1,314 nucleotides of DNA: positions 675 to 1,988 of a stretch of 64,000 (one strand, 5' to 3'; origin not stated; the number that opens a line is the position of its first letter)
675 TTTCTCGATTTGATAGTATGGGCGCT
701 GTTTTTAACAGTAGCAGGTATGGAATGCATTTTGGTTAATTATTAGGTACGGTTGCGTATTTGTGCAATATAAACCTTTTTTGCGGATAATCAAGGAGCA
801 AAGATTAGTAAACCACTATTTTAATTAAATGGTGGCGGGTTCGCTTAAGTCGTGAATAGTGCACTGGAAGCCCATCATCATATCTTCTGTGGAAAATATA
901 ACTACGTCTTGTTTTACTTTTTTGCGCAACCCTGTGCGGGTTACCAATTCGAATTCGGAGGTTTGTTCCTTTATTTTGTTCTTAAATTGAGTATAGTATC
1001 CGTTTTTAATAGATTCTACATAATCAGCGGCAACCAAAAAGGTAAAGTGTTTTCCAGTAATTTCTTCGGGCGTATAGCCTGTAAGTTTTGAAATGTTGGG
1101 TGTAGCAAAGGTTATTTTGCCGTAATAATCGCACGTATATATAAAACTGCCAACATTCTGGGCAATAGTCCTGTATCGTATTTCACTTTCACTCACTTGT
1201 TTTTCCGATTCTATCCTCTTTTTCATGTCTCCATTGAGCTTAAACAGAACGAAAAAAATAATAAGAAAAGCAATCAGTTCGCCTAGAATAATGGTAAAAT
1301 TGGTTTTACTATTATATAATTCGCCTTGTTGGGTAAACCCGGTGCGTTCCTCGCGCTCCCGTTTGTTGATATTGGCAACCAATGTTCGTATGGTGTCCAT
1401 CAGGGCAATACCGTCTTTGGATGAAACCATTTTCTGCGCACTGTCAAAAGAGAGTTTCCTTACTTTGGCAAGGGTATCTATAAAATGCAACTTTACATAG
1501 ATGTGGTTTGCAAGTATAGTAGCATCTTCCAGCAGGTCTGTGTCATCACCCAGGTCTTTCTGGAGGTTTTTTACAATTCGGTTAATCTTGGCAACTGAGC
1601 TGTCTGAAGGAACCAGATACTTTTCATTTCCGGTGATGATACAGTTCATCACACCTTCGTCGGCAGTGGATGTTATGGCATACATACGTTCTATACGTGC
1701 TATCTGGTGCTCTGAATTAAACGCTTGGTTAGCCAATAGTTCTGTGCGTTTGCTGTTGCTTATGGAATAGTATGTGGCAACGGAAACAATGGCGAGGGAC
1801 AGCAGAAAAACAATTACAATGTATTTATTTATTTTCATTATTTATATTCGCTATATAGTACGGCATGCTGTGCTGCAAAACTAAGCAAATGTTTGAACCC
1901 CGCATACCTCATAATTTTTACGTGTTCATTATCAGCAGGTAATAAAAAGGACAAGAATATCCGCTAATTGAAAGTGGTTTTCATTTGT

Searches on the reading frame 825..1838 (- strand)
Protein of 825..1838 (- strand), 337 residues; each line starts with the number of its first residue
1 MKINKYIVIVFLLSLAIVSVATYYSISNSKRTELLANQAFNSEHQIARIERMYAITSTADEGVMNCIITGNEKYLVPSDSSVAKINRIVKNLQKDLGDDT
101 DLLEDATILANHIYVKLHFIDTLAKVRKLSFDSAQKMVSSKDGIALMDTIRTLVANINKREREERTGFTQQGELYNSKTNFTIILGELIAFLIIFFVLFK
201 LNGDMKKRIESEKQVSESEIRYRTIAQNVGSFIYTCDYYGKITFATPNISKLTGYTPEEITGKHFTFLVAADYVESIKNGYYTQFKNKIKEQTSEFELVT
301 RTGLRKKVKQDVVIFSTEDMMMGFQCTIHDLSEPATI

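Call 6: search_protein_families(library=pfam, proteins=[window:825-1838:-], max_evalue=0.01)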
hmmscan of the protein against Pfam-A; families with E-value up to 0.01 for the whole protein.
window:825-1838:- (337 aa): 4 families
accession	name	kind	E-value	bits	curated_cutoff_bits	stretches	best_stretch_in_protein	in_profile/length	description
PF05227.19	CHASE3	-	5.3e-16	59.2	28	1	46-165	12-132/138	CHASE3 domain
PF00989.32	PAS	-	1.5e-06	28.6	22.6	1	221-330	2-112/113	PAS fold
PF13426.13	PAS_9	-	2.8e-06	28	27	1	232-333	5-103/103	PAS domain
PF08447.18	PAS_3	-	0.00025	21.7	25.6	1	243-303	2-63/89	PAS fold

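Call 34: search_protein_families(library=ncbifam, proteins=[window:825-1838:-], max_evalue=0.001)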
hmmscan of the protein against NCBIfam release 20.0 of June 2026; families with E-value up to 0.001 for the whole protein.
window:825-1838:- (337 aa): 4 families
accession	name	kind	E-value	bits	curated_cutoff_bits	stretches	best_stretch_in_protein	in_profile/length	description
TIGR00229.1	sensory_box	domain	1.6e-15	57.3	22.9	1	217-333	2-118/126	PAS domain S-box protein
NF053781.1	cdiGMPphdstlr2612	equivalog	9.2e-07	26.9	1600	1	204-270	699-765/1268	Tlr1612 family c-di-GMP phosphodiesterase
NF047874.1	MASE3_PAS_HK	subfamily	3.3e-05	22.9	560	1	199-333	244-377/655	MASE3 domain-containing sensor histidine kinase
NF008468.0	PRK11360.1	equivalog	0.0006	18.3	646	0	216-333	264-379/616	two-component system sensor histidine kinase AtoS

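Call 79: find_encoding_contigs(protein=window:825-1838:-, flank=10000, max_places=3)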
Protein window:825-1838:- (337 aa): 11 contigs read that carry it; 3 places shown.
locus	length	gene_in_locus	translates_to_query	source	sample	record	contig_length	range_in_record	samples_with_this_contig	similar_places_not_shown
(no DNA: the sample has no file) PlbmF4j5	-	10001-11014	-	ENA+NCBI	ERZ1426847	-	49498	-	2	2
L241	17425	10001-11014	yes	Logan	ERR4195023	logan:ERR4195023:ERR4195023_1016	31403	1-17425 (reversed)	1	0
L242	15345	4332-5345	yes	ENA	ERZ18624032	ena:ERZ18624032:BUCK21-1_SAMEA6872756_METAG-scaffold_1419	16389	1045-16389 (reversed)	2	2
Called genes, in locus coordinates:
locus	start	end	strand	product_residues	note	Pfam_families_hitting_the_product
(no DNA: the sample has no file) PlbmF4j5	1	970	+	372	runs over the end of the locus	PF12679:ABC2_membrane_2, PF12698:ABC2_membrane_3, PF01061:ABC2_membrane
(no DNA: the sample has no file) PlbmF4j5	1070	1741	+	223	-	-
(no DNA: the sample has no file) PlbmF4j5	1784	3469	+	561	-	PF00515:TPR_1 (faint), PF07719:TPR_2 (faint), PF13432:TPR_16 (faint)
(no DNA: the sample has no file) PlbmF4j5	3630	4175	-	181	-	-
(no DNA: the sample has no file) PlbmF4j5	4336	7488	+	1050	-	PF11028:TMEM260_N, PF28497:DUF8416, PF28495:TMEM260_2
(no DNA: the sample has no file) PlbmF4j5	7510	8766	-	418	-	PF05977:MFS_3, PF07690:MFS_1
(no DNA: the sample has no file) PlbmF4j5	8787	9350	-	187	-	PF00857:Isochorismatase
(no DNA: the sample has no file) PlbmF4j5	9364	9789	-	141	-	PF22381:Staph_reg_Sar_Rot (weak), PF01047:MarR, PF12802:MarR_2, PF01638:HxlR (weak), PF13463:HTH_27 (weak)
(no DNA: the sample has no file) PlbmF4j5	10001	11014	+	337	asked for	PF05227:CHASE3, PF00989:PAS (weak), PF13426:PAS_9 (weak)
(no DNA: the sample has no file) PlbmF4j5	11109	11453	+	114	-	-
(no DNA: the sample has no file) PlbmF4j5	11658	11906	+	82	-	-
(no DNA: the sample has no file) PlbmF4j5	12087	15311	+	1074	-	PF11028:TMEM260_N, PF28497:DUF8416, PF28495:TMEM260_2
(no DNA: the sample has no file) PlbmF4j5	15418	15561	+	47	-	-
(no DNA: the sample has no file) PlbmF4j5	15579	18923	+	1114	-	PF13620:CarboxypepD_reg, PF13715:CarbopepD_reg_2, PF07715:Plug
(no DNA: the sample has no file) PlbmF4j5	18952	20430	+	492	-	PF12771:SusD-like_2, PF12741:SusD-like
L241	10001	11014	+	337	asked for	PF05227:CHASE3, PF00989:PAS (weak), PF13426:PAS_9 (weak)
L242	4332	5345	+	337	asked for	PF05227:CHASE3, PF00989:PAS (weak), PF13426:PAS_9 (weak)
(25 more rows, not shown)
